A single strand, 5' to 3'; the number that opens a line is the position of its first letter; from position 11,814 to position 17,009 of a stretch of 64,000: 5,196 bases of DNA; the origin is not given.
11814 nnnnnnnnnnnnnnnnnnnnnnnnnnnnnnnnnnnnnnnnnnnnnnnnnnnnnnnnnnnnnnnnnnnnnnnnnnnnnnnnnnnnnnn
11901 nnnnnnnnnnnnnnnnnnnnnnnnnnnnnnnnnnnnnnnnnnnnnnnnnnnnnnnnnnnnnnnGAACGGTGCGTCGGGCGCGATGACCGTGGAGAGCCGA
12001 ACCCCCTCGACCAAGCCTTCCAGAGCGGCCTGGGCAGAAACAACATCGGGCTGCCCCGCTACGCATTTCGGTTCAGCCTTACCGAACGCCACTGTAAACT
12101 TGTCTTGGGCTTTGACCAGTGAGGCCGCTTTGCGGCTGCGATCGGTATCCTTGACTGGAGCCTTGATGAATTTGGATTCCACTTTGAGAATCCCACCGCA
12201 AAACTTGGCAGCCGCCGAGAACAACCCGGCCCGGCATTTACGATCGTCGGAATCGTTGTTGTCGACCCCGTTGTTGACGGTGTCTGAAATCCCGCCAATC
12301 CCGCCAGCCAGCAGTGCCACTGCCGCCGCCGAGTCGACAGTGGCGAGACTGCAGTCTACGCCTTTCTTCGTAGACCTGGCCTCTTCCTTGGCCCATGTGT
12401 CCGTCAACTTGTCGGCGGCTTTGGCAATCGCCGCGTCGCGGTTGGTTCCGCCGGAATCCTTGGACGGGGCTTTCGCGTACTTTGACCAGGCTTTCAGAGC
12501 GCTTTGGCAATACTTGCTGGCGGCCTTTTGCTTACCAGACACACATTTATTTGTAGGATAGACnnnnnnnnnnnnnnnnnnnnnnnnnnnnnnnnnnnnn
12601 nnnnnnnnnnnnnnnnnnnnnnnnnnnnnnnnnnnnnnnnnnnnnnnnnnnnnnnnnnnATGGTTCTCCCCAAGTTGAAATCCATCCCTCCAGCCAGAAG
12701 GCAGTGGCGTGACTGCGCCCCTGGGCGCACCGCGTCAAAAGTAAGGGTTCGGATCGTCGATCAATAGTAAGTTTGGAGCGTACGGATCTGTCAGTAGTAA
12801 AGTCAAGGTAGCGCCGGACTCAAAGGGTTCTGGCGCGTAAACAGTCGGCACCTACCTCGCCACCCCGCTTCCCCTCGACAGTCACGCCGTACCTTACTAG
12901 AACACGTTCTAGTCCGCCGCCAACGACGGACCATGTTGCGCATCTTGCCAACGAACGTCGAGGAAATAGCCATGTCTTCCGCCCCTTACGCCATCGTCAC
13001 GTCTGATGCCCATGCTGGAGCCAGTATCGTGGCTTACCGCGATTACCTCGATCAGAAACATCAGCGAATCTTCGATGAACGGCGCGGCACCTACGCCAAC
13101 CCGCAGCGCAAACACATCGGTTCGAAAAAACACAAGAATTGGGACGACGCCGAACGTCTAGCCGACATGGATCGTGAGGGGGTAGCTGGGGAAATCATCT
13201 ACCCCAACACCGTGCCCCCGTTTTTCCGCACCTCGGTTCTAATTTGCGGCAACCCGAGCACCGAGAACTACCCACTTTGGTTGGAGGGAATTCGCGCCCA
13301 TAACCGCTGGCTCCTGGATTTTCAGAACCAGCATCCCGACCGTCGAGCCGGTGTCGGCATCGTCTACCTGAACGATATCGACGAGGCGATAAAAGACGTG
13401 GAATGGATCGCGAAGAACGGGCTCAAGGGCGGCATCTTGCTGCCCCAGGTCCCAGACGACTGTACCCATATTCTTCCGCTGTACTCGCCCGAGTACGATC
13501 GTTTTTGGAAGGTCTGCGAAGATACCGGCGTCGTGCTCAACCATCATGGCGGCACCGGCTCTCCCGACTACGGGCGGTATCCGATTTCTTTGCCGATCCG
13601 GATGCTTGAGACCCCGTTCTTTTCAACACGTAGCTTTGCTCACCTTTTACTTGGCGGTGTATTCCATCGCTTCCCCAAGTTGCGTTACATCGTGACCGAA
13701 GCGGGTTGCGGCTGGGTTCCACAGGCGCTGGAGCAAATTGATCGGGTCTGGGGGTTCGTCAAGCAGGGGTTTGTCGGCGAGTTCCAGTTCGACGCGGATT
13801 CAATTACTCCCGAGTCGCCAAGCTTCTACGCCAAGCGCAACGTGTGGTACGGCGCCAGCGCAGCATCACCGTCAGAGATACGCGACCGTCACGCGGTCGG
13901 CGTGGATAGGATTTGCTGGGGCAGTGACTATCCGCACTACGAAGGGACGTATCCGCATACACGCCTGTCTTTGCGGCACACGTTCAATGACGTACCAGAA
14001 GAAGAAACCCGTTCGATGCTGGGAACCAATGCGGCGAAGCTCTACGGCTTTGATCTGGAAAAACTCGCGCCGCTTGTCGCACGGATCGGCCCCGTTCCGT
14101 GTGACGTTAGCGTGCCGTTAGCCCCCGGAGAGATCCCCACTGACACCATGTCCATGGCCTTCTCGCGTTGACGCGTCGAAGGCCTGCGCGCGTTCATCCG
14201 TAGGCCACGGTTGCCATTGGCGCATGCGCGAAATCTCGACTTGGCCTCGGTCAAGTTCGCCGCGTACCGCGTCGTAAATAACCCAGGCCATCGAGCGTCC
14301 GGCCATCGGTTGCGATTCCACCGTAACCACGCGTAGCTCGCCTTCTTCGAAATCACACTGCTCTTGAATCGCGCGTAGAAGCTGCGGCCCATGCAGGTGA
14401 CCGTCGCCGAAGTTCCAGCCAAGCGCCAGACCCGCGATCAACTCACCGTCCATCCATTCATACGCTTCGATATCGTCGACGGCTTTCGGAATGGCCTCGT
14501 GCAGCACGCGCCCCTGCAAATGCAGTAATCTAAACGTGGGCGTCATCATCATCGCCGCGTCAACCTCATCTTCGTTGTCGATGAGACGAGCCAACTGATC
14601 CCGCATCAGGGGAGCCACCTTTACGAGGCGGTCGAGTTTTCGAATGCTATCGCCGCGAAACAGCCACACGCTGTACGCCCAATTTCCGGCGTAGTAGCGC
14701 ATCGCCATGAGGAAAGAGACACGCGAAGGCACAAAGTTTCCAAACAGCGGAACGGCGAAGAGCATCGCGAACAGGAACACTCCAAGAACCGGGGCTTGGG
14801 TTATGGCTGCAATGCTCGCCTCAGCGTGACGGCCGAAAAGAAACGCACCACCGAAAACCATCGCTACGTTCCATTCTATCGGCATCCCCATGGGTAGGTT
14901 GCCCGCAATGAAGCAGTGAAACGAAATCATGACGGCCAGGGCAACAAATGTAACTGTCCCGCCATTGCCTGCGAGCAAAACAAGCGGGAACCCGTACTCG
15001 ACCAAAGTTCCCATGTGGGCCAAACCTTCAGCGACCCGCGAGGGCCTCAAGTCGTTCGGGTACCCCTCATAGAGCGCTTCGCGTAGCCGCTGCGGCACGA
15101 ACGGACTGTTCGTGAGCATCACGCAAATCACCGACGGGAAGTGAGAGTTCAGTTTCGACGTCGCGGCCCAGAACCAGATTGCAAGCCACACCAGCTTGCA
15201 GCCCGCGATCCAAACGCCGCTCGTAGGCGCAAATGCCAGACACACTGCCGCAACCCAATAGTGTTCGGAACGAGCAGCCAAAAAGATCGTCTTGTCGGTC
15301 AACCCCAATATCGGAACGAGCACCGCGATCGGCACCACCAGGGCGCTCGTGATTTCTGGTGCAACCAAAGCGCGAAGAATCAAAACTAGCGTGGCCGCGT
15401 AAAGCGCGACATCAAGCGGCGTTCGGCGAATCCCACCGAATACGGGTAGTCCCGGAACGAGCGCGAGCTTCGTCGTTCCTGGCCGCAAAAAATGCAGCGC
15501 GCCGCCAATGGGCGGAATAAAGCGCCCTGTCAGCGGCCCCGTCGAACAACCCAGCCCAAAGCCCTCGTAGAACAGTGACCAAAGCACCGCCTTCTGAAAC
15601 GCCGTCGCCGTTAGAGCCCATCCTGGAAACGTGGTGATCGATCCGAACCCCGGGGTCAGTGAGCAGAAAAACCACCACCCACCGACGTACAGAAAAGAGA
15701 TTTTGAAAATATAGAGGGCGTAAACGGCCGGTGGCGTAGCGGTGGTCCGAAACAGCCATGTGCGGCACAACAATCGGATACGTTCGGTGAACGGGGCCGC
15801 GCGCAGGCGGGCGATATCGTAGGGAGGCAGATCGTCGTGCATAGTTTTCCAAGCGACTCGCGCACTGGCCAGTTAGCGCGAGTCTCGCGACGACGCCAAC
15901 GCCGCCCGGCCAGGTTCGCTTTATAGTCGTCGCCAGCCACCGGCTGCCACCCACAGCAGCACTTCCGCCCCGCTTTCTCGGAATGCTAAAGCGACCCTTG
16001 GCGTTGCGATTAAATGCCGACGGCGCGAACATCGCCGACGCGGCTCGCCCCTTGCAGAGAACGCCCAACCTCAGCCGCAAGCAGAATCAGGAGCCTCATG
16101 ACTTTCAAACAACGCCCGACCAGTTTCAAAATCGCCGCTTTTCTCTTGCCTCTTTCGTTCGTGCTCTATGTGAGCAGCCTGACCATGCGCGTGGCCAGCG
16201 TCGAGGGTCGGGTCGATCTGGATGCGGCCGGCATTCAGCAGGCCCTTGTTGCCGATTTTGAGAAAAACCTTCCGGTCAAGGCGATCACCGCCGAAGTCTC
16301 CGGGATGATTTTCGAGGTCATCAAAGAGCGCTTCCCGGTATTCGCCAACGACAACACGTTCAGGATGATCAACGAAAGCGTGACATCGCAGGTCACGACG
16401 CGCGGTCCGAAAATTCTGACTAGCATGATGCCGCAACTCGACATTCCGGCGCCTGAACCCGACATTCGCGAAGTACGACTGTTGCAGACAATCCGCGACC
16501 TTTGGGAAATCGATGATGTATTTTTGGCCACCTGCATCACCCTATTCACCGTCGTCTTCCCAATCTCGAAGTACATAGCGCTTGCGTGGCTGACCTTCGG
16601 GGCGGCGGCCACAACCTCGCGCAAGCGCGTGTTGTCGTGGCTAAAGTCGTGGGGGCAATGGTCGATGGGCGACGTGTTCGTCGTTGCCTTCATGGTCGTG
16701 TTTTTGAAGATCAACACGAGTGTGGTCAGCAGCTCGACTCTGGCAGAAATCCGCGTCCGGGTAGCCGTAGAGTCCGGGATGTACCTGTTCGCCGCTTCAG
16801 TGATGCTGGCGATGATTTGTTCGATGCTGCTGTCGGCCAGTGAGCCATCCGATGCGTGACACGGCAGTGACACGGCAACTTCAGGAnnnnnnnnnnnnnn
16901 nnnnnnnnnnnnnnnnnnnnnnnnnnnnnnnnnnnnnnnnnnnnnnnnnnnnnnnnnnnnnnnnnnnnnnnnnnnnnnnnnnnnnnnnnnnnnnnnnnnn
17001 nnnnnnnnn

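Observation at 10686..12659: Secreted PAE/Notum-type esterase fused to N-terminal Lys/Cys-rich tandem repeats and a Cys-rich C-terminal module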

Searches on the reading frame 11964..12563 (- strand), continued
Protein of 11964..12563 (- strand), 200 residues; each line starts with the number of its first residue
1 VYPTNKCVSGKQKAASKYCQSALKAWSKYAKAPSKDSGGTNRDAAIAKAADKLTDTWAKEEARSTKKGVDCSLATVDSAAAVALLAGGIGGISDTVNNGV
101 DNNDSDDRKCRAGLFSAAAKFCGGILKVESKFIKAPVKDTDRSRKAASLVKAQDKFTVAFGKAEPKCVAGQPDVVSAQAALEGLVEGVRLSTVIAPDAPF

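Call 76: list_cluster_members(proteins=[P0171, P0245, P0002, P0003])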
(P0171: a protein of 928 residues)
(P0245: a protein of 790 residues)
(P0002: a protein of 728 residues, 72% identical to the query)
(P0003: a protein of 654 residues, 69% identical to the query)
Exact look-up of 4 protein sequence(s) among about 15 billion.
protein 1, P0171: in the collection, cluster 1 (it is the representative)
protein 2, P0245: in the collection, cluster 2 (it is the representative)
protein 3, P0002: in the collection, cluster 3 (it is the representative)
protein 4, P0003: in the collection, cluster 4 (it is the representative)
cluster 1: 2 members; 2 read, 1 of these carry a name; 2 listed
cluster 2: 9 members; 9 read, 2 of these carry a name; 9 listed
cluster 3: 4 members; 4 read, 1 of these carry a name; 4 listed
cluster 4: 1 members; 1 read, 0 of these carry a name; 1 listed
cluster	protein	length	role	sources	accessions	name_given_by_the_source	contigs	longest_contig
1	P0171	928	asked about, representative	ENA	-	-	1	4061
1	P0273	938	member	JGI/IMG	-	dienelactone hydrolase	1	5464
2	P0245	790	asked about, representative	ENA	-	-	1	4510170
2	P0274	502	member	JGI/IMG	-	hypothetical protein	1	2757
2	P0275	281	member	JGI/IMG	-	hypothetical protein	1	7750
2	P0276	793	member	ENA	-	-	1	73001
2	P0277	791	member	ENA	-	-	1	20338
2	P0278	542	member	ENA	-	-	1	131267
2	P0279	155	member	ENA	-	-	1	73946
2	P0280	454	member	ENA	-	-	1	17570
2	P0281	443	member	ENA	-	-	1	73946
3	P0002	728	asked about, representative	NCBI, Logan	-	-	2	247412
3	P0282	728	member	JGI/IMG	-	hypothetical protein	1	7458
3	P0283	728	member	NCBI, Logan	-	-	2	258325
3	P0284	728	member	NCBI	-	-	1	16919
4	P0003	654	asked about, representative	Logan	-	-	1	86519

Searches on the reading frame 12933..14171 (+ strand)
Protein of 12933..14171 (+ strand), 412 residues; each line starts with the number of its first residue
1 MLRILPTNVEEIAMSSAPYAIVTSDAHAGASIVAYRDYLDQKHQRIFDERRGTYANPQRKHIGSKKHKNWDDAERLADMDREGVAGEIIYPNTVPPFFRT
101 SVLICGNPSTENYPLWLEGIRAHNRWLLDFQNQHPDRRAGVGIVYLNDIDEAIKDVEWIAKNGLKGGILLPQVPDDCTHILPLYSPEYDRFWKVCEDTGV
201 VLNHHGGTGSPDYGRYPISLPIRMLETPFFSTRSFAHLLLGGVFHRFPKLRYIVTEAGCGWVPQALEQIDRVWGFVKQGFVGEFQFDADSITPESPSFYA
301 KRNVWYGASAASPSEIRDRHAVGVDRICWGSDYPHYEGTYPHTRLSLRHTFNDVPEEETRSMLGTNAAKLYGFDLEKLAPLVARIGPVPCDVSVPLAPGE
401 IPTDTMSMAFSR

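Call 10: search_protein_families(library=pfam, proteins=[window:12933-14171:+], max_evalue=0.001)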
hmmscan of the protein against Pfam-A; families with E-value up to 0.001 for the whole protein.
window:12933-14171:+ (412 aa): 1 family
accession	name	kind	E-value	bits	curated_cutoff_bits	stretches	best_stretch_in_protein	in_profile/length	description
PF04909.20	Amidohydro_2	-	7.5e-29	101.8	26.4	1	121-373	64-289/289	Amidohydrolase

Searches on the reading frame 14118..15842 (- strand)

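Call 10: search_protein_families(library=pfam, proteins=[window:14118-15842:-], max_evalue=0.001)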
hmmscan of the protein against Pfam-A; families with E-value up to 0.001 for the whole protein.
window:14118-15842:- (574 aa): 1 family
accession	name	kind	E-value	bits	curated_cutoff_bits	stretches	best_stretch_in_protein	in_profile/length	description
PF12077.13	DUF3556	-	1.8e-170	568.6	28.5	1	2-550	5-566/573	Transmembrane protein of unknown function (DUF3556)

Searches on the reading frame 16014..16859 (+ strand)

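Call 10: search_protein_families(library=pfam, proteins=[window:16014-16859:+], max_evalue=0.001)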
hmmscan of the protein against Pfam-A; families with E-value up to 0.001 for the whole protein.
window:16014-16859:+ (281 aa): 1 family
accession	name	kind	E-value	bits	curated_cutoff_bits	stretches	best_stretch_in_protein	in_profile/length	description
PF04403.18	PqiA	-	3.3e-15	56.7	23.8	1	153-274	34-147/156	Paraquat-inducible protein A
